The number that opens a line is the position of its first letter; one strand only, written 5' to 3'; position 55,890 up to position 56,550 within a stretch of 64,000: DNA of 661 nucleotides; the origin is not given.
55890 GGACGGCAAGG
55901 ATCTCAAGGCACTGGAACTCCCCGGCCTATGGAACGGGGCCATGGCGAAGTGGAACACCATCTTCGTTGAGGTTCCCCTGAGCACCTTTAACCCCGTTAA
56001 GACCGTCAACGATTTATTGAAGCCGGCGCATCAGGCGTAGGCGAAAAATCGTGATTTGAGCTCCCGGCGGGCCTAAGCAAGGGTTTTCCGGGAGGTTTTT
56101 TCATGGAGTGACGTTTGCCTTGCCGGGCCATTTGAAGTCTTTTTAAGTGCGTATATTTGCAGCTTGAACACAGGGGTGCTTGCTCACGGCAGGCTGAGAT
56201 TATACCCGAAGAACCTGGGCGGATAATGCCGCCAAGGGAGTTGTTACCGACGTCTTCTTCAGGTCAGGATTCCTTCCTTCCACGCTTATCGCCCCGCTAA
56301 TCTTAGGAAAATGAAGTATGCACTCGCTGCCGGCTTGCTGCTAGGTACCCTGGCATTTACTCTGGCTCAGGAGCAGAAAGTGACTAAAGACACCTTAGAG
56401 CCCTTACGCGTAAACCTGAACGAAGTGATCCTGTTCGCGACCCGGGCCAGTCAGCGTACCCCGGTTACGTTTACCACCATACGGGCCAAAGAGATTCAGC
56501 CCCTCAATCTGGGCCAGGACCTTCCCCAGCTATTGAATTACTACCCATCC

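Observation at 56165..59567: Canonical TPP riboswitch in front of a TonB-dependent receptor / Gfo-Idh-MocA oxidoreductase pair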

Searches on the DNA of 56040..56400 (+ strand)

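Call 4: search_rna_families(source=window, start=56040, end=56400, threshold=evalue, max_evalue=10, show_alignments=3)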
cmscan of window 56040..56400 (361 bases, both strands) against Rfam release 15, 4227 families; matches with E-value up to 10: 2.
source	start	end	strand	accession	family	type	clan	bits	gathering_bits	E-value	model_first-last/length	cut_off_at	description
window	56162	56256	+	RF00059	TPP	Cis-reg; riboswitch;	-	48.5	54.3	1.1e-08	1-105/105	no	TPP riboswitch aptamer (THI element)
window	56069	56131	+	RF02113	DLG2-AS1_2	Gene; lncRNA;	-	9.5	70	3.4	149-215/215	no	DLG2 antisense RNA 1 conserved region 2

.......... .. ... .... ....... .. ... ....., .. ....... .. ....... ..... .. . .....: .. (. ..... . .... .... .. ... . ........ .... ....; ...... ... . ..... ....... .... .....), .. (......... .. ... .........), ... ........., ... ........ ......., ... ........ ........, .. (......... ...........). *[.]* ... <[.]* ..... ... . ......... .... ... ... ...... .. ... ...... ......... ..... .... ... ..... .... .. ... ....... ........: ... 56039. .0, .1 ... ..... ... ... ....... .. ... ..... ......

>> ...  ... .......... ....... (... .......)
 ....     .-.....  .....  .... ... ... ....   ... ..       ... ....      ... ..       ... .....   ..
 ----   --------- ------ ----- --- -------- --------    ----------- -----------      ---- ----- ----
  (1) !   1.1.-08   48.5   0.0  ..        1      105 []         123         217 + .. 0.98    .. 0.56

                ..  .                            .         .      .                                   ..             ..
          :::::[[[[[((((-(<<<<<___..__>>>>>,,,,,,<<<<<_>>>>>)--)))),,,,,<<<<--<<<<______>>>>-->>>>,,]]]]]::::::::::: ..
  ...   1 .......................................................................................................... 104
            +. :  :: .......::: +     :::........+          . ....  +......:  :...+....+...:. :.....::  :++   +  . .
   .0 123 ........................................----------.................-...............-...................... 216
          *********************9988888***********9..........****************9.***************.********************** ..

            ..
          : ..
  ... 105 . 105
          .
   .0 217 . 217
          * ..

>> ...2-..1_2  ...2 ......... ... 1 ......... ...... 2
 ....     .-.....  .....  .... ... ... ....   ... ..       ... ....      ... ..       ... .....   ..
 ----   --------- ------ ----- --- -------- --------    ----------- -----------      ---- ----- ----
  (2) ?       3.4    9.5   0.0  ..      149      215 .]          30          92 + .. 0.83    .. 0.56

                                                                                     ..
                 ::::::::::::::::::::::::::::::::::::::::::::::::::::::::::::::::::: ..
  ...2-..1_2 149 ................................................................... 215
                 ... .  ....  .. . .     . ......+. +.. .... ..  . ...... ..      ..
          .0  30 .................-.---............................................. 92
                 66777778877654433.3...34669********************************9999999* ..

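Call 42: build_rna_model(alignment_id=A2, structure=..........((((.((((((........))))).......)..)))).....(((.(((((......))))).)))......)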
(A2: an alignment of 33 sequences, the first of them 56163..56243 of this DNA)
Model R1 built from alignment A2 (33 sequences, 83 columns); structure: as given.
model positions 80; base pairs 18; branch points 1; effective number of sequences 1.7; information 0.708 bits per position. Calibrated on 0.2 Mb of random sequence (short: E-values are rough).
structure used (alignment columns):
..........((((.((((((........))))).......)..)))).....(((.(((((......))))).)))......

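Call 43: search_with_rna_model(model_id=R1, sources=[window, L001, L002, L003, L004, L005, L006, L007, L008, L009, L010, L011, L012, L013, L014, L015, L016, L017, L018, L019, L020, L021, L022, L023, L024, L025, L026, L027, L028, L029, L030, L031, L032, L033, L034, L035, L036, L037, L038, L039, L040, L041, L042, L043, L044, L045, L046, L047, L048, L049, L050, L051, L052, L053, L054, L055, L056, L057, L058, L059, L060, L061, L062, L063, L064, L065, L066, L067, L068, L069, L070, L071, L072, L073, L074, L075, L076, L077, L078, L079, L080], max_evalue=1)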
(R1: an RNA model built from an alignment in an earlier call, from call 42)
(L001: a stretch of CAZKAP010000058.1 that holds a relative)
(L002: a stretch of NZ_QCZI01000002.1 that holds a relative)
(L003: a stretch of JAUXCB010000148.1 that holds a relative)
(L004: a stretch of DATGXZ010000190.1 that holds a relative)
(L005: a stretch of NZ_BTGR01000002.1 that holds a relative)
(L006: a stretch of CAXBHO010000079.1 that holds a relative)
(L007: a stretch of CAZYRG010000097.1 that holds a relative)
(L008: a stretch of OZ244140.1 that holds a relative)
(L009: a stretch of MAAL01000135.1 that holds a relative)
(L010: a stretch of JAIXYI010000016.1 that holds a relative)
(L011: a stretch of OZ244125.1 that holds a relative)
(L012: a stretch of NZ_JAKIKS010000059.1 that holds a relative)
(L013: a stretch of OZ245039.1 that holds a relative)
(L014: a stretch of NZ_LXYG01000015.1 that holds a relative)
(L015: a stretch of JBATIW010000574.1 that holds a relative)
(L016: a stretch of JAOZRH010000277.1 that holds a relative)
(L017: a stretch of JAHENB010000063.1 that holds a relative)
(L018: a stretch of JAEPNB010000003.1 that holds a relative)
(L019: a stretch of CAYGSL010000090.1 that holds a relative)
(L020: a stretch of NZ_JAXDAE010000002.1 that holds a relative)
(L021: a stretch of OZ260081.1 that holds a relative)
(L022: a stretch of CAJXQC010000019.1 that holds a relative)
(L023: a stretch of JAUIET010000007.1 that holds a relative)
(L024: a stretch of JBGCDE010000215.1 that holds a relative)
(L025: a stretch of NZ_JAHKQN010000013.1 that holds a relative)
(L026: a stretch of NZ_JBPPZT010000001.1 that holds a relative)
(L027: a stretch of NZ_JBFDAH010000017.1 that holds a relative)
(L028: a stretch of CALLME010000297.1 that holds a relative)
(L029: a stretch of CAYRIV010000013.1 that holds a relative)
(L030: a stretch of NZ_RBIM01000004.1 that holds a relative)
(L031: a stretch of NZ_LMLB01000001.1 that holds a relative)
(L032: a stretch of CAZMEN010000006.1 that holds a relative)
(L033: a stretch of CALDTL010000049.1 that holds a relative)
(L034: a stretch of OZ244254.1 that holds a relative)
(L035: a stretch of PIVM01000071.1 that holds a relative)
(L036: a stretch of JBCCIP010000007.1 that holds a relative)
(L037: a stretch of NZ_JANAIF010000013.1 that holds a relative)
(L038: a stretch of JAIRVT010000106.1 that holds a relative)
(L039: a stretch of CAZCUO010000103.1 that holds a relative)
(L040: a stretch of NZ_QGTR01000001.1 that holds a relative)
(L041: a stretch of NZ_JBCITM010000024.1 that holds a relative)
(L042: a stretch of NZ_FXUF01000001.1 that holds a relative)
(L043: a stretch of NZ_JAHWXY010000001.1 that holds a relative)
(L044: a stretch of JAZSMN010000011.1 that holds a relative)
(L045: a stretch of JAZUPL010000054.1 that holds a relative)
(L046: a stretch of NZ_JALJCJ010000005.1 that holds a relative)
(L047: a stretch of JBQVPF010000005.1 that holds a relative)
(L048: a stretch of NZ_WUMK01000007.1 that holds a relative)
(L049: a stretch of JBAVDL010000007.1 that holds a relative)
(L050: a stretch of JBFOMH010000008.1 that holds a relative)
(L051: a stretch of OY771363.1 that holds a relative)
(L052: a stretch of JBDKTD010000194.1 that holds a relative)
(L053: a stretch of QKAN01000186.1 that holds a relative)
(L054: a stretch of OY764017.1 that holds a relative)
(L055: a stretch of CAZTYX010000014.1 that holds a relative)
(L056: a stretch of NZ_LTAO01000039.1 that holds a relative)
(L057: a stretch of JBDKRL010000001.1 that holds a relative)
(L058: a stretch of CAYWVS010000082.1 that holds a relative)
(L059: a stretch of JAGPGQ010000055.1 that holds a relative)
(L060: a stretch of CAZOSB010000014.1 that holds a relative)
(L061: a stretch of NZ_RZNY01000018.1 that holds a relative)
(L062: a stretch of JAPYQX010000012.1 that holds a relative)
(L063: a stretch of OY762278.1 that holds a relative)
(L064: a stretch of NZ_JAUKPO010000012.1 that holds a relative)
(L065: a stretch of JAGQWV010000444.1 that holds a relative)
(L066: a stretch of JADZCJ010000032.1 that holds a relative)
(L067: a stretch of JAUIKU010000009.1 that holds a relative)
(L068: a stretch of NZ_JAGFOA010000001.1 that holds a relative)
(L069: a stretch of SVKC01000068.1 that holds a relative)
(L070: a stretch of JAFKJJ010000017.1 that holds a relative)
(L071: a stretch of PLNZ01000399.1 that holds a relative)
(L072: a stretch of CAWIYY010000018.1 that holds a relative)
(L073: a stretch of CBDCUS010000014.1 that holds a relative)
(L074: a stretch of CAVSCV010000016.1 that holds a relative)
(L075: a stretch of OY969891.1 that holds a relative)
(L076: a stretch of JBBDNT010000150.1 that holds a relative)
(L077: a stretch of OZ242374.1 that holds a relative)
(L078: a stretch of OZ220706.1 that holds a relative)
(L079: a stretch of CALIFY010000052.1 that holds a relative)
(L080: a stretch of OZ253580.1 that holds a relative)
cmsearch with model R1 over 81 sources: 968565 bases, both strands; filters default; matches with E-value up to 1: 7.
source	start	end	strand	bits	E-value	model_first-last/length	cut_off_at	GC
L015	2728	2807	+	90.9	3.6e-23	1-80/80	no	0.55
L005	3497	3591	+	83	6.9e-21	1-80/80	no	0.46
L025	3431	3533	+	82.4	1e-20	1-80/80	no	0.43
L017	3490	3606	+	82.4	1e-20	1-80/80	no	0.5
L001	643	723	+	81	2.6e-20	1-80/80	no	0.57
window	56163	56243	+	80.6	3.2e-20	1-80/80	no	0.57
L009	11652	11732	+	22.3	0.0019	1-80/80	no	0.46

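Call 44: search_with_rna_model(model_id=R1, sources=[L081, L082, L083, L084, L085, L086, L087, L088, L089, L090, L091, L092, L093, L094, L095, L096, L097, L098, L099, L100, L101, L102, L103, L104, L105, L106, L107, L108, L109, L110, L111, L112, L113, L114, L115, L116, L117, L118, L119, L120, L121, L122, L123, L124, L125, L126, L127, L128, L129, L130, L131, L132, L133, L134, L135, L136, L137, L138, L139, L140, L141, L142, L143, L144, L145, L146, L147, L148, L149, L150, L151, L152, L153, L154, L155, L156, L157, L158, L159, L160, L161, L162], max_evalue=1, make_alignment=true)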
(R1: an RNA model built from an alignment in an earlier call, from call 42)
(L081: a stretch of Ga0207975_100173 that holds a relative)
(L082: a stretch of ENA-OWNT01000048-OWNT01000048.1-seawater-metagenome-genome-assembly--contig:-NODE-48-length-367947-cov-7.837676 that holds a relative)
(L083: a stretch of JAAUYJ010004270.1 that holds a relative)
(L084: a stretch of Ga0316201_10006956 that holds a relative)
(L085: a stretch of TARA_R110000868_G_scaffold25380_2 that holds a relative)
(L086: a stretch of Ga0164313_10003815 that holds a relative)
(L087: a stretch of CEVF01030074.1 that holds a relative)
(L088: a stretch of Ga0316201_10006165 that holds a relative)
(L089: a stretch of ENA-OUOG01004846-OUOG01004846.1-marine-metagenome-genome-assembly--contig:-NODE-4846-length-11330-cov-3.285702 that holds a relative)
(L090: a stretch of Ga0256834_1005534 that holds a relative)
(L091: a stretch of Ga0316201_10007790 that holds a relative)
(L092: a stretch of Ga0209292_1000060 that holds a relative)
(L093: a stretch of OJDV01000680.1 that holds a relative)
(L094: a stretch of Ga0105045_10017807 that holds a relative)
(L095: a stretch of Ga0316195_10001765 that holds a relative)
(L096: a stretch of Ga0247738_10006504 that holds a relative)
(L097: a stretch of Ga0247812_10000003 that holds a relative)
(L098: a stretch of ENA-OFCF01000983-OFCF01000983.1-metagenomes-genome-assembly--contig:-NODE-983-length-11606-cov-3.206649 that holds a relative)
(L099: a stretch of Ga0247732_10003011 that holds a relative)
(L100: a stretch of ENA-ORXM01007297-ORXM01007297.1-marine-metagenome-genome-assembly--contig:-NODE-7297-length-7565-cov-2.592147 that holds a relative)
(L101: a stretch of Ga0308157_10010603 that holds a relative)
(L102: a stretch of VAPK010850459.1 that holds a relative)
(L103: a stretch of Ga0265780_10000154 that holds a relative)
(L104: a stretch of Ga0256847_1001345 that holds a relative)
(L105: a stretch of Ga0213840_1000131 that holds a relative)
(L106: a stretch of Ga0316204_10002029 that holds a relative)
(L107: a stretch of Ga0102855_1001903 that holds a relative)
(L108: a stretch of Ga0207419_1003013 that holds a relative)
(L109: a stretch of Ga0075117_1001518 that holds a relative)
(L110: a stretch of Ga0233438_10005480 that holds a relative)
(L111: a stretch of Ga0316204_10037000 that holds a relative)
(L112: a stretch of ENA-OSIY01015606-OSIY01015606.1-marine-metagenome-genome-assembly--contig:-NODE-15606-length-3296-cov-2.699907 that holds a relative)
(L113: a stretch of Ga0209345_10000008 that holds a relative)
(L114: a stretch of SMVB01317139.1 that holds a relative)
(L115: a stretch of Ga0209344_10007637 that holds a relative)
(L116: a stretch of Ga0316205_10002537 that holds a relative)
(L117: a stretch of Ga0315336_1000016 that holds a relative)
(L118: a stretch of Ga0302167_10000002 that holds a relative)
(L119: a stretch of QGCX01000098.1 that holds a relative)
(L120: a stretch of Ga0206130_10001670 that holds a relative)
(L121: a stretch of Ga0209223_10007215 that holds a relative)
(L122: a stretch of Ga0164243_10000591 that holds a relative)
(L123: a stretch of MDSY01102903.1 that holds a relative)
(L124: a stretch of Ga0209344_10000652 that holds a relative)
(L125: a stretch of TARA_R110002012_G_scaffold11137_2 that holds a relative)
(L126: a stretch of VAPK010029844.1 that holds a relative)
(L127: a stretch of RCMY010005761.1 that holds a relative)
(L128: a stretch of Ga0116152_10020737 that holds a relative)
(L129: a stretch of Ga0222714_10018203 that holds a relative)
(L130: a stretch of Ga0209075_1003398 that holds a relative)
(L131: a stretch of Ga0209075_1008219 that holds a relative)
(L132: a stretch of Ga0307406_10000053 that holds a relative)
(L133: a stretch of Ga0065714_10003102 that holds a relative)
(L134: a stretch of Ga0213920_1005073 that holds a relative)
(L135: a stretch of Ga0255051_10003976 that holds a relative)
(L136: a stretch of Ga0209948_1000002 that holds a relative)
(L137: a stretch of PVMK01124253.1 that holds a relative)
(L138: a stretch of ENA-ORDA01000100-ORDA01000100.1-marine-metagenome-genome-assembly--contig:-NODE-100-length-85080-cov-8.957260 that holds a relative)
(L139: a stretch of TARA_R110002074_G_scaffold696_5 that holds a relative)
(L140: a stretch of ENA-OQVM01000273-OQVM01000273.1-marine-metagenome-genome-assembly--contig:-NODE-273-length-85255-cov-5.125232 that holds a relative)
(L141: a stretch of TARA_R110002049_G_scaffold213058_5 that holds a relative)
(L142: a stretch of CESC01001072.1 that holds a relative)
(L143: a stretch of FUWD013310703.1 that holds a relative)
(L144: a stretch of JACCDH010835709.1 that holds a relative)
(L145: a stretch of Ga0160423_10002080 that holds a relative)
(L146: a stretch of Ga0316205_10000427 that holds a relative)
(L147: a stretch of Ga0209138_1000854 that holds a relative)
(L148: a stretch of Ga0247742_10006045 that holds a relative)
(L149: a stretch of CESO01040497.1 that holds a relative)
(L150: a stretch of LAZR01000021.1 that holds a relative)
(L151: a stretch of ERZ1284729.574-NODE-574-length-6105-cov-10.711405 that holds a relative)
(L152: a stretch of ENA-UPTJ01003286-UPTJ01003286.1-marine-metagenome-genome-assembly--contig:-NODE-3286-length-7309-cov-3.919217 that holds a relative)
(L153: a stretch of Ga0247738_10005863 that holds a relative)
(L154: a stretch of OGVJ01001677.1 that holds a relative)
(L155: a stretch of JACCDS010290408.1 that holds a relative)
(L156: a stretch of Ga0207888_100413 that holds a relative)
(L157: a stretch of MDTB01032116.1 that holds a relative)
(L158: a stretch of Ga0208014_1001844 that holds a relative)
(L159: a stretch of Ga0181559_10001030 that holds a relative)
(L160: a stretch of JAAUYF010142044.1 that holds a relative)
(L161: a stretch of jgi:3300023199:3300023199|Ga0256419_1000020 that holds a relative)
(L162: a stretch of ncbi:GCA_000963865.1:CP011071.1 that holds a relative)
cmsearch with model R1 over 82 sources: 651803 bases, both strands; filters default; matches with E-value up to 1: 78.
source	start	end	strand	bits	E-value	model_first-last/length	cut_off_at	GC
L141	3762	3841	+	99.7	7.1e-26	1-80/80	no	0.46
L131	3148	3227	+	99.4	9e-26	1-80/80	no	0.49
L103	3707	3786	+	98.5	1.6e-25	1-80/80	no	0.47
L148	3730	3809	+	96.9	4.6e-25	1-80/80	no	0.45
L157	3837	3916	+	96.6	5.7e-25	1-80/80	no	0.45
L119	3741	3820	+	96.2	7.1e-25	1-80/80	no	0.49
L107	2841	2920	+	95.1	1.5e-24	1-80/80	no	0.46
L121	2201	2280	+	95.1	1.5e-24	1-80/80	no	0.46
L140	3807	3886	+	94.8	1.8e-24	1-80/80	no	0.49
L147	3807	3886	+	94.8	1.8e-24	1-80/80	no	0.49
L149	3847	3927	+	94.7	1.9e-24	1-80/80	no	0.44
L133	3720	3799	+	94.6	2.1e-24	1-80/80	no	0.45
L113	3743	3822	+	94.6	2.1e-24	1-80/80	no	0.55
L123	3832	3911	+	94.2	2.7e-24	1-80/80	no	0.46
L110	3831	3910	+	93.3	5e-24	1-80/80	no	0.45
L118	3713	3792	+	93.2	5.3e-24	1-80/80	no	0.44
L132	3710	3789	+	93.2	5.3e-24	1-80/80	no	0.44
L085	2330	2409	+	93.2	5.4e-24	1-80/80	no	0.45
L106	3810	3885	+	92.8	6.8e-24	1-80/80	no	0.5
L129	1795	1875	+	91.7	1.5e-23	1-80/80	no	0.47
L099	376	453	+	91.6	1.5e-23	1-80/80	no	0.51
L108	1746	1827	+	90.7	2.7e-23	1-80/80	no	0.49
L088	3824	3903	+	90.2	4e-23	1-80/80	no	0.54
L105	3803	3883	+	90.1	4.1e-23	1-80/80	no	0.53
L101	3804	3877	+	89.7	5.6e-23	1-80/80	no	0.57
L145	607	688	+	89.2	7.3e-23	1-80/80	no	0.45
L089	3690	3770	+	89.1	7.8e-23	1-80/80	no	0.51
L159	3863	3943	+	89.1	8.2e-23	1-80/80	no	0.53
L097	3561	3638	+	88.6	1.1e-22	1-80/80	no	0.54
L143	1023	1096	+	87.4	2.4e-22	1-80/80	no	0.51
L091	1609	1687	+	86.5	4.6e-22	1-80/80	no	0.48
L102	41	137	+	85.8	7e-22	1-80/80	no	0.47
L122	3805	3878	+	84.6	1.5e-21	1-80/80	no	0.55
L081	3708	3820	+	83.8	2.6e-21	1-80/80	no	0.42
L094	455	547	+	82.3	7.2e-21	1-80/80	no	0.42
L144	3707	3803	+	82.1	8.3e-21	1-80/80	no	0.4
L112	581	677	+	82.1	8.3e-21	1-80/80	no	0.41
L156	3792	3886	+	81.7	1.1e-20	1-80/80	no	0.46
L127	3319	3435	+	81.7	1.1e-20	1-80/80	no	0.54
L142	3792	3888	+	81.6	1.2e-20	1-80/80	no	0.45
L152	3678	3758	+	81.5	1.2e-20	1-80/80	no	0.43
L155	6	77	+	81.5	1.2e-20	9-80/80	no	0.49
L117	3646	3770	+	81.4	1.3e-20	1-80/80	no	0.42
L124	3727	3878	+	81.2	1.5e-20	1-80/80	no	0.36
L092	3725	3805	+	80.4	2.5e-20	1-80/80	no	0.44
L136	3727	3843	+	80.1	3.1e-20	1-80/80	no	0.5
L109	3755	3871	+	79.7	4.1e-20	1-80/80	no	0.51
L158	1160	1251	+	79.6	4.2e-20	1-80/80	no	0.55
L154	375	455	+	79.1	5.9e-20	1-80/80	no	0.42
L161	3620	3701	+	78.4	9.4e-20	1-80/80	no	0.57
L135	22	113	+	78.3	1e-19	1-80/80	no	0.4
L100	3558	3652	+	78.2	1.1e-19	1-80/80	no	0.53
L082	3769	3883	+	78.1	1.2e-19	1-80/80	no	0.41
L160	1395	1502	+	78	1.2e-19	1-80/80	no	0.5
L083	283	398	+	77.9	1.3e-19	1-80/80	no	0.47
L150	3705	3798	+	77.7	1.5e-19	1-80/80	no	0.45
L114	2446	2538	+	77.5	1.8e-19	1-80/80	no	0.42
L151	604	680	+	77.3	1.9e-19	1-80/80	no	0.43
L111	2202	2318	+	76.5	3.4e-19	1-80/80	no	0.51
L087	2051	2176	+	76.2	4e-19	1-80/80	no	0.5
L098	3770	3849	+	74.1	1.7e-18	1-80/80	no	0.44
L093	3814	3890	+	71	1.3e-17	1-80/80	no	0.43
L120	3844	3920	+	69.7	3e-17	1-80/80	no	0.43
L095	2319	2459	+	67.5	1.3e-16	1-80/80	no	0.41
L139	3779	3862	+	67.4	1.4e-16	1-80/80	no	0.42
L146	3769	3853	+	67.1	1.7e-16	1-80/80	no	0.39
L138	3728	3847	+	66.4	2.6e-16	1-80/80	no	0.33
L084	2893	3047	+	65.8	4e-16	1-80/80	no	0.37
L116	3656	3771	+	63.6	1.7e-15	1-80/80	no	0.41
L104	3702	3817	+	63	2.6e-15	1-80/80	no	0.38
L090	3581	3665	+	62.5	3.6e-15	1-80/80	no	0.39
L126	3820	3906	+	60.8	1.1e-14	1-80/80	no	0.36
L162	3563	3625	+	58.5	5e-14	1-80/80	no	0.56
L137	3788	3904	+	55.6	3.4e-13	1-80/80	no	0.41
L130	1886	1964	+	54.1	9.3e-13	1-80/80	no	0.49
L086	3781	3929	+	53.2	1.7e-12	1-80/80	no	0.36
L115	92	155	+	52.9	2e-12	1-80/80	no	0.48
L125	3735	3797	+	33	1.1e-06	1-80/80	no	0.41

Alignment A3: 78 matches aligned to the model, 171 columns, each read 5' to 3' on its own strand. Consensus structure (alignment columns), stored with it:
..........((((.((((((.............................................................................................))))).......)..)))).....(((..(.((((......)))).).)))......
